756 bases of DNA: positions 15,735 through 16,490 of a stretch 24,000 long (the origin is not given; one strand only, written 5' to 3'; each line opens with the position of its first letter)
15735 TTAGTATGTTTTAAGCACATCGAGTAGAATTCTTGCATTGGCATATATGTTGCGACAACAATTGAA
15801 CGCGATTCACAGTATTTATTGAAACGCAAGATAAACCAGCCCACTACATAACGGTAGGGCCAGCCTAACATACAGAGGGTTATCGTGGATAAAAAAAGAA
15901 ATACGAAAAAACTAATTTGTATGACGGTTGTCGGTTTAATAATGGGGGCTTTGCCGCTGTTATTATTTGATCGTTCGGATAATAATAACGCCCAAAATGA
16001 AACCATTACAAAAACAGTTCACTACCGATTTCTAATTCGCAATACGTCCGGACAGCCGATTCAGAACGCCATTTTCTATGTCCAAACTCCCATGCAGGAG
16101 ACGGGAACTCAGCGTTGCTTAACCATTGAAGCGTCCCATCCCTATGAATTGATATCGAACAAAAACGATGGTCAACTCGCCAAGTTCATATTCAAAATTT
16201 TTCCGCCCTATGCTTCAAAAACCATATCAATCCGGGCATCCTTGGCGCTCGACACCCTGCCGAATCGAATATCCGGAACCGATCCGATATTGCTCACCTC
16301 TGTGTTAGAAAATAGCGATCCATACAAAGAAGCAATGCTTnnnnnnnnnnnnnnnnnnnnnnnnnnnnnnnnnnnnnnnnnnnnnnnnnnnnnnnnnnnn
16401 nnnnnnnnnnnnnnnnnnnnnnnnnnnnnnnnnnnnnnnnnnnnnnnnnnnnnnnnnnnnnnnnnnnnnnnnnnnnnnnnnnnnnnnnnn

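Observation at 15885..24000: Three-gene envelope operon: transglutaminase-like enzyme, 2083-aa secreted repeat protein and Cys-less tandem rhodanese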

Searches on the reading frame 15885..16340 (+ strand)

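Call 54: search_protein_families(library=pfam, proteins=[window:15885-16340:+], max_evalue=10)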
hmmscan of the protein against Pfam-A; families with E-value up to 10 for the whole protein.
window:15885-16340:+ (152 aa): 1 family
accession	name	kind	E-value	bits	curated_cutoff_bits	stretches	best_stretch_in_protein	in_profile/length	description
PF16549.10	T2SSS_2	-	0.071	13.6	25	1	34-63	69-98/104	Type II secretion system (T2SS) pilotin, S protein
